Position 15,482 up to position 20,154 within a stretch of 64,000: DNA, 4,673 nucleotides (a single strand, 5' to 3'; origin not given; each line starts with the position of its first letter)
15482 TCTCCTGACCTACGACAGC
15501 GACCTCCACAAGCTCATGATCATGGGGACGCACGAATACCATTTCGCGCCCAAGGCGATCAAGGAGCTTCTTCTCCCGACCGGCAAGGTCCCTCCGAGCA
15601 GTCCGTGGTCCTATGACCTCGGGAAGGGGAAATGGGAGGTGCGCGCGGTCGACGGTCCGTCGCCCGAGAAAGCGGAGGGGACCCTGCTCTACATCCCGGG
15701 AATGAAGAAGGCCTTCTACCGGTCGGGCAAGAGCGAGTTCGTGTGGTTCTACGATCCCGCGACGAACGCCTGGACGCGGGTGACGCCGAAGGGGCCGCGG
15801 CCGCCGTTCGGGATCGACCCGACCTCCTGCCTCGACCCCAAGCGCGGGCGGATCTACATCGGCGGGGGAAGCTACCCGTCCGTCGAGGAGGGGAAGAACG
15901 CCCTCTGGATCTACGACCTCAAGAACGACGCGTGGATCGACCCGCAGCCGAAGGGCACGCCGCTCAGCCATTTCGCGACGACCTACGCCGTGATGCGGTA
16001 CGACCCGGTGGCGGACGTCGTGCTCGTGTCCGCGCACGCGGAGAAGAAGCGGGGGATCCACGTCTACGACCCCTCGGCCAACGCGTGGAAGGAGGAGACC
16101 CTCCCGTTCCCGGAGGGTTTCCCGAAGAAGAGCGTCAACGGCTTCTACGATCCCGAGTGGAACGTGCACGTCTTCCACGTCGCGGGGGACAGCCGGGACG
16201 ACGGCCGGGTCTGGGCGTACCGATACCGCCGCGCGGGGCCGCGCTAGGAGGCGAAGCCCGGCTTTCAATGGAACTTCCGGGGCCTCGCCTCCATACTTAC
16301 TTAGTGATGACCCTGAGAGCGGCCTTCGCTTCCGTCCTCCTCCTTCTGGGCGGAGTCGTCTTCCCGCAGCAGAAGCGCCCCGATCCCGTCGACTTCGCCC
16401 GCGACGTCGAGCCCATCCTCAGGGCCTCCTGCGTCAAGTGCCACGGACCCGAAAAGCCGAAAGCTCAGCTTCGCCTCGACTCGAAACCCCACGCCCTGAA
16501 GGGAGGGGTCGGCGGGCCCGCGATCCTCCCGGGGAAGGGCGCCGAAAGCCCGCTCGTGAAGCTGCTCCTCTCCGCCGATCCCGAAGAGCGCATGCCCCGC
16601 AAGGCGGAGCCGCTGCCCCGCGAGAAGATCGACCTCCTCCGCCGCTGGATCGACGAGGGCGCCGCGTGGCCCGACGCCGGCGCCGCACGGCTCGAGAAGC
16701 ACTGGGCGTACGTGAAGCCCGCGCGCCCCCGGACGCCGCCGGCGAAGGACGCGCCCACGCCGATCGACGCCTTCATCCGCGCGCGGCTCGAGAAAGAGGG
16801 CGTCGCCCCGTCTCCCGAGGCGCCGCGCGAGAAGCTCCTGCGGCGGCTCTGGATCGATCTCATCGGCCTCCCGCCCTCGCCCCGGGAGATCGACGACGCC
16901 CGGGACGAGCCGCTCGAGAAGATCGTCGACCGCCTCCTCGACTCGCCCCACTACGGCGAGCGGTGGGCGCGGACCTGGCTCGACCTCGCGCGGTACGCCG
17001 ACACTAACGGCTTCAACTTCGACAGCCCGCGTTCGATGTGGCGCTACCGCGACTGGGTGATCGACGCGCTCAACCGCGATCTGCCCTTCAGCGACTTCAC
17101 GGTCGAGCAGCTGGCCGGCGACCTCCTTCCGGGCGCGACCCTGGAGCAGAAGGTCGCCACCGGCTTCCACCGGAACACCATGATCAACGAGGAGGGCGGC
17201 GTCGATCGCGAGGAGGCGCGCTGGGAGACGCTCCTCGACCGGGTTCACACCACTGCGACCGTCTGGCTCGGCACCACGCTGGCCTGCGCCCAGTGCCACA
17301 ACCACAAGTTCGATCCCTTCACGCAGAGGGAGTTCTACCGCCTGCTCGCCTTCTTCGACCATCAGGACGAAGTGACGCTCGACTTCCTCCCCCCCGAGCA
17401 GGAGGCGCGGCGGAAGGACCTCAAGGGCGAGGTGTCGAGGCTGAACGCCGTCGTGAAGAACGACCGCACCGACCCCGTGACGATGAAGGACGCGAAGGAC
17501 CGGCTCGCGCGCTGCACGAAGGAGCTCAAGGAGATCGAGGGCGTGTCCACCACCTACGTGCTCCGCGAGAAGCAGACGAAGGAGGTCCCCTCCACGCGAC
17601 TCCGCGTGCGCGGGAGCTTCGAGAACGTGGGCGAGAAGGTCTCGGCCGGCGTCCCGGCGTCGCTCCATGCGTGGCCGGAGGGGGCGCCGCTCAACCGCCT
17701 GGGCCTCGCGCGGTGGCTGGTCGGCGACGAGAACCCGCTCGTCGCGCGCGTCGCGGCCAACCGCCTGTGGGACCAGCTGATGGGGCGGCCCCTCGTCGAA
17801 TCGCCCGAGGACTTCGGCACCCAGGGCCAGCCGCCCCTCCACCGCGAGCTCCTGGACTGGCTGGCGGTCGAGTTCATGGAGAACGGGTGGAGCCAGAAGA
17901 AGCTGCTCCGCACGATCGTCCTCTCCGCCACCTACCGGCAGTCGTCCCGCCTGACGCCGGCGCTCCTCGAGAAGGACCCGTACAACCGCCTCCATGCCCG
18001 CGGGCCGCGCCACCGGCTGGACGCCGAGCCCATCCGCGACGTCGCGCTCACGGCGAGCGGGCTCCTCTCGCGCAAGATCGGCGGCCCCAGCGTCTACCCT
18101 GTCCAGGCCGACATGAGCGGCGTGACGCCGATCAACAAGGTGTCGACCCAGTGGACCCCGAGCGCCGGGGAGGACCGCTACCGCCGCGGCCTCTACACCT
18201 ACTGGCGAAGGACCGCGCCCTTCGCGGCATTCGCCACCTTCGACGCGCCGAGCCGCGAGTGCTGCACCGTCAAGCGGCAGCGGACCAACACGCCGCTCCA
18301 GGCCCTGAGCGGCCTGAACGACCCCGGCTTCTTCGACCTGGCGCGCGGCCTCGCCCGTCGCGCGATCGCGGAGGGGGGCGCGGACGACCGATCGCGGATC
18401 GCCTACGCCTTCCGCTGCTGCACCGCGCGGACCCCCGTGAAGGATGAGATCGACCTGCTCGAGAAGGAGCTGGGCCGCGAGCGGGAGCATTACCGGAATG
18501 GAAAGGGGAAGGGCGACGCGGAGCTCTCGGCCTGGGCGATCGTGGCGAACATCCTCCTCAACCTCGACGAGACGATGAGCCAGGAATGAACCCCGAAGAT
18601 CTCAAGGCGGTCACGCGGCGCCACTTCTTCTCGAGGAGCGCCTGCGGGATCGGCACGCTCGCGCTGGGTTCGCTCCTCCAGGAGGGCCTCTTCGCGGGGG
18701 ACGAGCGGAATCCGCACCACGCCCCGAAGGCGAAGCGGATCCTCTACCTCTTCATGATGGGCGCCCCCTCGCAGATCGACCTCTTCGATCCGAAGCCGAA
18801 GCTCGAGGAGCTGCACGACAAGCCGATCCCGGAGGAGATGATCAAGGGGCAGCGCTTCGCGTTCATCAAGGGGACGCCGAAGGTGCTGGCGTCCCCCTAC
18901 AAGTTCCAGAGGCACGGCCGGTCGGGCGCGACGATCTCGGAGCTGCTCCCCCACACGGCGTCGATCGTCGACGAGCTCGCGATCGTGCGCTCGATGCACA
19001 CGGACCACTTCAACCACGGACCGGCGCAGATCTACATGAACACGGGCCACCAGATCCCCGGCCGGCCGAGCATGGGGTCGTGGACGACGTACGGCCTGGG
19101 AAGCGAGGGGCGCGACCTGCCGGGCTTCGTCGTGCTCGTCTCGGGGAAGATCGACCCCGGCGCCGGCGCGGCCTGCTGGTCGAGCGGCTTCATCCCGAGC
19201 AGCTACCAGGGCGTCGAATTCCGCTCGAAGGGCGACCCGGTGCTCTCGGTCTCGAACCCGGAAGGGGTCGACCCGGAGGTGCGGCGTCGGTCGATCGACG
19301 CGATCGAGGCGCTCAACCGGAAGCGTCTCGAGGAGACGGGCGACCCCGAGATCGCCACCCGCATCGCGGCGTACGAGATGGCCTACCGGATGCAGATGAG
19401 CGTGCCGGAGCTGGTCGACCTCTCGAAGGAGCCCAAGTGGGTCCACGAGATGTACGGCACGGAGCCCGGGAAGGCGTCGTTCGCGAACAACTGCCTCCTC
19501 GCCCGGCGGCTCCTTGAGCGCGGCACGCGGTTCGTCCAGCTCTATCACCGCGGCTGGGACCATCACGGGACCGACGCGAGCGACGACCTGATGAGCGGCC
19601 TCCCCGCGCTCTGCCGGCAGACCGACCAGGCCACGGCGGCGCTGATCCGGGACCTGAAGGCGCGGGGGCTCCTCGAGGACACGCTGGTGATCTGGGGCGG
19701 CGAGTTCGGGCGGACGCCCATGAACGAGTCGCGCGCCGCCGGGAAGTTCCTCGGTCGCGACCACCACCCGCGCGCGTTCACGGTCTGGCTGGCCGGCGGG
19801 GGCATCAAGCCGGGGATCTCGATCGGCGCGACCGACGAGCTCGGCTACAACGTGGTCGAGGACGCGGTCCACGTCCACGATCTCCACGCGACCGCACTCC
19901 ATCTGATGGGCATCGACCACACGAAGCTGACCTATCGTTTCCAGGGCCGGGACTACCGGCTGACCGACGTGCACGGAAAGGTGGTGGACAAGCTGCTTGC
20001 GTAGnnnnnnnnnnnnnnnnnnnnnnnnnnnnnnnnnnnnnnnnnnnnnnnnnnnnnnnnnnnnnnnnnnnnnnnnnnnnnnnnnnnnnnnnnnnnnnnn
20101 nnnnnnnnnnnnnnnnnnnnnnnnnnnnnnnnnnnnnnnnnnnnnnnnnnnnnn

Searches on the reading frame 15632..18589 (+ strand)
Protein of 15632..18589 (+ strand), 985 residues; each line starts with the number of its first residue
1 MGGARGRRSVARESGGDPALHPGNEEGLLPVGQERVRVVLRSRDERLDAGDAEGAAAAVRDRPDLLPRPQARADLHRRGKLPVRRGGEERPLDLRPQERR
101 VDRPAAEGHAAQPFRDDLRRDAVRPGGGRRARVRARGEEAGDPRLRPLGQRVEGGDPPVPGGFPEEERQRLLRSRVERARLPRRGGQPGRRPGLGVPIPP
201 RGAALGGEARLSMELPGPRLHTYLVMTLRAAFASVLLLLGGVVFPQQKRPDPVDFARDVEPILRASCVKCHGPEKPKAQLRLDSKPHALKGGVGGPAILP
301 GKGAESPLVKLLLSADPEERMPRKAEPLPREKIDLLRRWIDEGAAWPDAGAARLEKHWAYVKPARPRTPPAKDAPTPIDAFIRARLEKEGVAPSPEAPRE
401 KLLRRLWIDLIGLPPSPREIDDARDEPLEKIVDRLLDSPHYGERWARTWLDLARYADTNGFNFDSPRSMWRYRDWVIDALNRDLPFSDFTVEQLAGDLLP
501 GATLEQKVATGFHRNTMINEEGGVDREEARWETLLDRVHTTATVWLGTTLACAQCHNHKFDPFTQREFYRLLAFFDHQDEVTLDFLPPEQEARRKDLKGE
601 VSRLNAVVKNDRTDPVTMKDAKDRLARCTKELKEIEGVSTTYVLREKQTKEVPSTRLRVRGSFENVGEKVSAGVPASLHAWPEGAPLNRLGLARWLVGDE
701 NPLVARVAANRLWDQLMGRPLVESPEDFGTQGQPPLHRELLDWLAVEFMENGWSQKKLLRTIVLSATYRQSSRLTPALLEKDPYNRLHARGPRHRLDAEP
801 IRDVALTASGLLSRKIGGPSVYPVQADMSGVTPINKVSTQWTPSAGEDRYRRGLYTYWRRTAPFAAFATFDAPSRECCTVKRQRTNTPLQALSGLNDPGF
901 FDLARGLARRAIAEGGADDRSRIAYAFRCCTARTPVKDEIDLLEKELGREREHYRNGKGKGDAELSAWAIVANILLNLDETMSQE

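Call 17: search_protein_families(library=pfam, proteins=[window:15632-18589:+], max_evalue=0.001)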
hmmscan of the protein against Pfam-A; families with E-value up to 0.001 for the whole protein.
window:15632-18589:+ (985 aa): 3 families
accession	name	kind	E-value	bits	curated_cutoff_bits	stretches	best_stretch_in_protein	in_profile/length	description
PF07587.16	PSD1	-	1.5e-94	316.4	28.5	1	688-945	1-242/244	Protein of unknown function (DUF1553)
PF07583.16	PSCyt2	-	1.2e-80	270.8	29.8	1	377-578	1-207/209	Protein of unknown function (DUF1549)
PF07635.16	PSCyt1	-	9.4e-14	52.2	22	1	267-322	1-56/59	Planctomycete cytochrome C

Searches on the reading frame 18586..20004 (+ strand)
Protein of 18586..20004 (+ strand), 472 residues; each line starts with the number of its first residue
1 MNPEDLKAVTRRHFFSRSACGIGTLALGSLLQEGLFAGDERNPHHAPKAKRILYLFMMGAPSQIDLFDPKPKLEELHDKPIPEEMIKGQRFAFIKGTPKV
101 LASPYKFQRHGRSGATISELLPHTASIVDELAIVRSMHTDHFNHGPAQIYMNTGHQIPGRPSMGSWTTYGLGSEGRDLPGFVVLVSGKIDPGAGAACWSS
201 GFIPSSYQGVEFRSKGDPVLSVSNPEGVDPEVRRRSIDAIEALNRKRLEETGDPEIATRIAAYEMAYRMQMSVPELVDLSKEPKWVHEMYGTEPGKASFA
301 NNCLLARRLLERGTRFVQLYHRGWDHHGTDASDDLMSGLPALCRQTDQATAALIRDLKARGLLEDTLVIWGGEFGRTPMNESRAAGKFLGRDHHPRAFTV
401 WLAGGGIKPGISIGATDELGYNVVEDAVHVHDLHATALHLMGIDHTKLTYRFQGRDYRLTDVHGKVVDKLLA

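Call 17: search_protein_families(library=pfam, proteins=[window:18586-20004:+], max_evalue=0.001)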
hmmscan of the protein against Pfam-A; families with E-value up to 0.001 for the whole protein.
window:18586-20004:+ (472 aa): 1 family
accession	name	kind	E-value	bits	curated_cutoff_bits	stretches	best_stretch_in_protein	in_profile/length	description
PF07394.17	DUF1501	-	2e-163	544.6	27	1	49-471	1-390/390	Protein of unknown function (DUF1501)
